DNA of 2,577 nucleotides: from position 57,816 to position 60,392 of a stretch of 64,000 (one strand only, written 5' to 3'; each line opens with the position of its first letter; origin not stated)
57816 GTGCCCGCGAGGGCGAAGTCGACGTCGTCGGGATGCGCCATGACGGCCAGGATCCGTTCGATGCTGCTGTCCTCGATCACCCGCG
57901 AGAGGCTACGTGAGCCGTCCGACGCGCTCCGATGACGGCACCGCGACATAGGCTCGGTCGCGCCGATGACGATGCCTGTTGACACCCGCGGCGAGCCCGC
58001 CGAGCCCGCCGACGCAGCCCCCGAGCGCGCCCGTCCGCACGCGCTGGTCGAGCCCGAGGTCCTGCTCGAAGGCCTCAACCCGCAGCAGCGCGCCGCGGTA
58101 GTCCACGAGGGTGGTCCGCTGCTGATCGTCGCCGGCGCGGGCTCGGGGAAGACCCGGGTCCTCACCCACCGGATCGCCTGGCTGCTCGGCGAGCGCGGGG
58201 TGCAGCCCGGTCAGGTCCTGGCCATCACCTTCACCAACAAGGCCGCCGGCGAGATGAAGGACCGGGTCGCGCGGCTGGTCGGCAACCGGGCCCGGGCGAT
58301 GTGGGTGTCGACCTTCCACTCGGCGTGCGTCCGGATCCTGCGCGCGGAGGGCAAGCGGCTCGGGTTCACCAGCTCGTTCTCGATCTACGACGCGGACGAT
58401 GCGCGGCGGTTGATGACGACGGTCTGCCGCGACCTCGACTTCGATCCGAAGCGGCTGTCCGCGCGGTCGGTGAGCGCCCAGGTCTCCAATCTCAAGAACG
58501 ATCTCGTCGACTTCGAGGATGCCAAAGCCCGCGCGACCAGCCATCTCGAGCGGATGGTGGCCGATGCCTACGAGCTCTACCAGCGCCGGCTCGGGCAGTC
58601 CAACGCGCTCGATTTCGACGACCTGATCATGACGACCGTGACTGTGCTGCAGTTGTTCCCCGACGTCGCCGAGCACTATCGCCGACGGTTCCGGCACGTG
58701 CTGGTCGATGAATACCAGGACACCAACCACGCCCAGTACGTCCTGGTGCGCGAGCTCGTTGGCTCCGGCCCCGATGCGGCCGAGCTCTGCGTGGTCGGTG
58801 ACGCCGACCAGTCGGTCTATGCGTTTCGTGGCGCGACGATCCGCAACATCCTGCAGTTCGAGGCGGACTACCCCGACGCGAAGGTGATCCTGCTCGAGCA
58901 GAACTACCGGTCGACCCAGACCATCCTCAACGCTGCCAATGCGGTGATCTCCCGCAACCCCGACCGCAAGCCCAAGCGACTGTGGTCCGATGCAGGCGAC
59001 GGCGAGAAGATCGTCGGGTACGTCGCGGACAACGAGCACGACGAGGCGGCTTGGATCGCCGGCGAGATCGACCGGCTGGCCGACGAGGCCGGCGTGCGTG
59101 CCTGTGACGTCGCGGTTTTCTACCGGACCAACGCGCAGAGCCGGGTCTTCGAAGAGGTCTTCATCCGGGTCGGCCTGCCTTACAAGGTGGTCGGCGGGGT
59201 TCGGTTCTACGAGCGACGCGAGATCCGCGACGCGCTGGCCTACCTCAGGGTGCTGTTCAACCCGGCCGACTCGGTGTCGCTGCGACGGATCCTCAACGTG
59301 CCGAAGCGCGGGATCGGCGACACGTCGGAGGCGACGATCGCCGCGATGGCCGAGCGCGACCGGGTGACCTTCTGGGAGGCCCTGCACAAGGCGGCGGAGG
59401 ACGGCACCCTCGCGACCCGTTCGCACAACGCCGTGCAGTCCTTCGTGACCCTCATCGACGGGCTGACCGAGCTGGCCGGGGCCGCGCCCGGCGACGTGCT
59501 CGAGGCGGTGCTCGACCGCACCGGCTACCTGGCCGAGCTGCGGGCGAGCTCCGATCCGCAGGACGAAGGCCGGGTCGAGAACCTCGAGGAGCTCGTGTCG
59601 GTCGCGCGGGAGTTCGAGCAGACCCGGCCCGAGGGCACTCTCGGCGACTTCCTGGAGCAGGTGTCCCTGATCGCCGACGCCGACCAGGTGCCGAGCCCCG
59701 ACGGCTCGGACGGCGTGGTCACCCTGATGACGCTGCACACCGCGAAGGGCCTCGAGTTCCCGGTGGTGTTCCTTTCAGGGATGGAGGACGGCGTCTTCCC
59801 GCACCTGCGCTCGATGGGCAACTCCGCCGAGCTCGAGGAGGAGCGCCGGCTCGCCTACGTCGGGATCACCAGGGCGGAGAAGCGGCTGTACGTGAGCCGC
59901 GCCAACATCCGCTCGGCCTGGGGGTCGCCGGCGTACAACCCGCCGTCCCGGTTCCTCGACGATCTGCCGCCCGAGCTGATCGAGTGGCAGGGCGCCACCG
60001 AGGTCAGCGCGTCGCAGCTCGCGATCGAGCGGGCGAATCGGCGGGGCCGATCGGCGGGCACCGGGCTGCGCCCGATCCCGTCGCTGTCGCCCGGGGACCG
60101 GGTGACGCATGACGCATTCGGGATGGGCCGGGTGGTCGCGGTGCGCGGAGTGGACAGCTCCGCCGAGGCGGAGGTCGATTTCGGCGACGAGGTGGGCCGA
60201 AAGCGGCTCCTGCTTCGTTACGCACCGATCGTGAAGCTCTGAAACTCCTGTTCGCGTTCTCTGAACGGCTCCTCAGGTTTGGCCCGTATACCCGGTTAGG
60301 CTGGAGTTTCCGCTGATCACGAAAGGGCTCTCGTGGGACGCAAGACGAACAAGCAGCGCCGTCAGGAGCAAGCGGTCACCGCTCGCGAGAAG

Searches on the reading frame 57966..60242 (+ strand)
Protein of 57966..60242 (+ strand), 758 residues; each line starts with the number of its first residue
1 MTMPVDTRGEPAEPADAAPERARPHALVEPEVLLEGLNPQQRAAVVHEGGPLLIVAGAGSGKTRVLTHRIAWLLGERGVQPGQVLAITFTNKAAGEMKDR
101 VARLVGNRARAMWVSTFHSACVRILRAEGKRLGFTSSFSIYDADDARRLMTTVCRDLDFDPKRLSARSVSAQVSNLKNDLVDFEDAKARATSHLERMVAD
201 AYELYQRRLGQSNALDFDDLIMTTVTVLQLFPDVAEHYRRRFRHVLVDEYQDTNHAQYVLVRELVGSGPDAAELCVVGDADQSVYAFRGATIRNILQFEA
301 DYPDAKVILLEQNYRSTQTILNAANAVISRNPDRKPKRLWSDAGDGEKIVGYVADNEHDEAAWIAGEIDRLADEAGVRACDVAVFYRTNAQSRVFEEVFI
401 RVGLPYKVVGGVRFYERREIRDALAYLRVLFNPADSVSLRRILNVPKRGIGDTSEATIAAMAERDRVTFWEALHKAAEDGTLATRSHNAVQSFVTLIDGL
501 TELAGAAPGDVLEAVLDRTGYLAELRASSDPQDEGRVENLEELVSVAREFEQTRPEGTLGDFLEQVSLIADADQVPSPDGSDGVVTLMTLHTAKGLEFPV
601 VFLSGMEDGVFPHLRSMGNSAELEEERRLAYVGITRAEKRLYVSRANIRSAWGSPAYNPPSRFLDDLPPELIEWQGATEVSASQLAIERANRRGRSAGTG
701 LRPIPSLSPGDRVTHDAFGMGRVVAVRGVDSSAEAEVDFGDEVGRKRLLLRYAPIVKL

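Call 9: search_protein_families(library=pfam, proteins=[window:57966-60242:+], max_evalue=0.001)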
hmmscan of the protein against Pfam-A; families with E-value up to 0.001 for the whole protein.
window:57966-60242:+ (758 aa): 6 families
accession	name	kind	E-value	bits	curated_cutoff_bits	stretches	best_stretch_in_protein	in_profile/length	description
PF00580.27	UvrD-helicase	-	7.8e-93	311.5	23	1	37-303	1-271/271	UvrD/REP helicase N-terminal domain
PF13361.12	UvrD_C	-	3.5e-76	257.4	25.6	1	308-645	1-347/350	UvrD-like helicase C-terminal domain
PF13245.12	AAA_19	-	3.6e-22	79.4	25.1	1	41-288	1-134/134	AAA domain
PF21196.3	PcrA_UvrD_tudor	-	1.3e-10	41.4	23.9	1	710-757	2-48/48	PcrA/UvrD tudor domain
PF13538.12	UvrD_C_2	-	5.1e-09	36.3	27.4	1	586-643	3-51/52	UvrD-like helicase C-terminal domain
PF13604.12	AAA_30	-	2.8e-06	27.6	27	0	37-102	2-67/191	AAA domain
